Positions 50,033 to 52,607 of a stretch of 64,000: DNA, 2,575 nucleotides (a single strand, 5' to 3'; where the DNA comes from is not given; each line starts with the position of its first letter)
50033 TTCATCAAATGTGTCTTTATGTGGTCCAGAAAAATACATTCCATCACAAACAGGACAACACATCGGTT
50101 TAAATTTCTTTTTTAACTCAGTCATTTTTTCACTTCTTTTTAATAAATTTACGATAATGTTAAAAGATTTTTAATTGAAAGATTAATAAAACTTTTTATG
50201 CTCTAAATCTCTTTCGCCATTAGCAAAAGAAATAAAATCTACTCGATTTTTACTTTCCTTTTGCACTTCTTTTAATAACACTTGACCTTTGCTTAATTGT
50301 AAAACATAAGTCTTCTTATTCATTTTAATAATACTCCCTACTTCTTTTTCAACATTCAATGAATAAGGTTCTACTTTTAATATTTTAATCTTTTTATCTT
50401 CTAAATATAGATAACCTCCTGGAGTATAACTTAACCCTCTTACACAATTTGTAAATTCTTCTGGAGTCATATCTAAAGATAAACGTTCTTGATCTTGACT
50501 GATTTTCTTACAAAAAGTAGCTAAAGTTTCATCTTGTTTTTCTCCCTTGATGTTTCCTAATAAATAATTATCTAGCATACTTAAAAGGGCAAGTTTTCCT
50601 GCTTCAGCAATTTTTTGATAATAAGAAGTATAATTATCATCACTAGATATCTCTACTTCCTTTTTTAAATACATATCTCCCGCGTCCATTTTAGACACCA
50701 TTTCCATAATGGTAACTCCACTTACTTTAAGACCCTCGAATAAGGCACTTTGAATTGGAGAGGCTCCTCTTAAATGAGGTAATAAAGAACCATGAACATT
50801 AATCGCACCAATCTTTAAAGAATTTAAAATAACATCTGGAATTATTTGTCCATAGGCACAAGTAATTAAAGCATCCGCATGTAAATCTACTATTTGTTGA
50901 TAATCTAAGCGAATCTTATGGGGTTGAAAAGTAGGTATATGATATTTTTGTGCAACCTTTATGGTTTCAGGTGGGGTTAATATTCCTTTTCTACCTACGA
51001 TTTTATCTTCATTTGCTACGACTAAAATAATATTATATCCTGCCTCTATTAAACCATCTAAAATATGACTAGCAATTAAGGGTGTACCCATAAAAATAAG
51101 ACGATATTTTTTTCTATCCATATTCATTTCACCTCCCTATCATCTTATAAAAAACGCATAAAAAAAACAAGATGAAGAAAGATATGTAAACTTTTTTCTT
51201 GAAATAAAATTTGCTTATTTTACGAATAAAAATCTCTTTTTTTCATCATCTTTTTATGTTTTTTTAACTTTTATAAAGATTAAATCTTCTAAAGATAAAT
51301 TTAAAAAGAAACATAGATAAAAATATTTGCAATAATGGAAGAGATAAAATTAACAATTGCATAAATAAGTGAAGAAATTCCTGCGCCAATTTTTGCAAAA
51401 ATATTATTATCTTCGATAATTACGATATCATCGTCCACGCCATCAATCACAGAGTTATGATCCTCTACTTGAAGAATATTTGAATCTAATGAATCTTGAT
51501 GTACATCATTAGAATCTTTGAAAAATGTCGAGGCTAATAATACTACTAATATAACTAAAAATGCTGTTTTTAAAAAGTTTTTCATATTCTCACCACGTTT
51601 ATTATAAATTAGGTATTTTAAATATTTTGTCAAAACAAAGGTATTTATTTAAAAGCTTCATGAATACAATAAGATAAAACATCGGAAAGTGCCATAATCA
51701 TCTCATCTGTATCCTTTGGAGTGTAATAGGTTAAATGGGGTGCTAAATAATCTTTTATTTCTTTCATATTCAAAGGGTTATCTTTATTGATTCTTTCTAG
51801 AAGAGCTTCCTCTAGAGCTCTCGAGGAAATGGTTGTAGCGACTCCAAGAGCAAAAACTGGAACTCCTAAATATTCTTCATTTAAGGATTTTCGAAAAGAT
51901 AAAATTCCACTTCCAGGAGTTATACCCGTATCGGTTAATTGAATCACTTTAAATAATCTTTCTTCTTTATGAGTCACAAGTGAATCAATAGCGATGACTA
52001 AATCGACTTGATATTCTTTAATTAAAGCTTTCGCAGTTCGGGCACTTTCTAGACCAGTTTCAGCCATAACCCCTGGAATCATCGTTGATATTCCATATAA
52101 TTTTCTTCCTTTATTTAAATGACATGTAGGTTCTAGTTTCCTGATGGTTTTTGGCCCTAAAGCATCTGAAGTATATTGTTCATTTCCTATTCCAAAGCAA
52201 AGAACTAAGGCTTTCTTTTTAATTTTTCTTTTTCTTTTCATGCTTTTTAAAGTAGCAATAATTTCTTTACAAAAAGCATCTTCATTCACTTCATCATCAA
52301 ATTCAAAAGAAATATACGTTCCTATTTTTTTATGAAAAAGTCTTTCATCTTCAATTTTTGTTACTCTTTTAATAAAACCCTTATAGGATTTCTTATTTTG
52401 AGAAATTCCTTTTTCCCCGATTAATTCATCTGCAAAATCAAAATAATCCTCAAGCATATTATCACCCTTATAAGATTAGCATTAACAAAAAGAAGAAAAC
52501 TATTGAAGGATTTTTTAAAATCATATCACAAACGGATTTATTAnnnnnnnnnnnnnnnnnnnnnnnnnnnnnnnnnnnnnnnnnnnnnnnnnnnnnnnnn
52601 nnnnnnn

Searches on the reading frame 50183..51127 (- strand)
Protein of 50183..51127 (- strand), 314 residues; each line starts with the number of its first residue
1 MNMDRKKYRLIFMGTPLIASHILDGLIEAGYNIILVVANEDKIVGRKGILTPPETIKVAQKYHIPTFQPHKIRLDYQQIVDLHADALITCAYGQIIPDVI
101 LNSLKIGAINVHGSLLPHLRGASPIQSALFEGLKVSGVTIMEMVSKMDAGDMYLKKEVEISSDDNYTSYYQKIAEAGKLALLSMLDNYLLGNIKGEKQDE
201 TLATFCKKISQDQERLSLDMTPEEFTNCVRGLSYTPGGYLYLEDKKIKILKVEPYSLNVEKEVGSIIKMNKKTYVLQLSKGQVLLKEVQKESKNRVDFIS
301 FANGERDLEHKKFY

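Call 81: search_protein_families(library=padloc, proteins=[window:50183-51127:-], max_evalue=0.001)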
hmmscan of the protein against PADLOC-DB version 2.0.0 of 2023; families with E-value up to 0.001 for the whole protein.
window:50183-51127:- (314 aa): 0 families

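Call 82: search_protein_families(library=pfam, proteins=[window:50183-51127:-], max_evalue=0.001)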
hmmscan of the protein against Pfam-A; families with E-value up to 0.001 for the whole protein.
window:50183-51127:- (314 aa): 2 families
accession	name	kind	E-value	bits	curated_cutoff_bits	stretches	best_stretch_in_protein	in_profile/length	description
PF00551.24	Formyl_trans_N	-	3.9e-32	111.9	26.1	1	10-183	3-179/181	Formyl transferase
PF02911.23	Formyl_trans_C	-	8.6e-16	58.4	21.1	1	208-305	1-99/100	Formyl transferase, C-terminal domain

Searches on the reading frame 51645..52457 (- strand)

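Call 81: search_protein_families(library=padloc, proteins=[window:51645-52457:-], max_evalue=0.001)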
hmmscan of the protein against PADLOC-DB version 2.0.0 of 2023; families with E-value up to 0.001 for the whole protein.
window:51645-52457:- (270 aa): 0 families

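Call 82: search_protein_families(library=pfam, proteins=[window:51645-52457:-], max_evalue=0.001)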
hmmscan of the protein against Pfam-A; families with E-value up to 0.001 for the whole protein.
window:51645-52457:- (270 aa): 2 families
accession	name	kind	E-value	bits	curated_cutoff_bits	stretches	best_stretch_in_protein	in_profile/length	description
PF03418.19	Peptidase_A25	-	1.3e-35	123.4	27.8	1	31-223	37-242/353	Germination protease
PF06866.16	DUF1256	-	5.3e-07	29.7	27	1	58-185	5-119/164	Protein of unknown function (DUF1256)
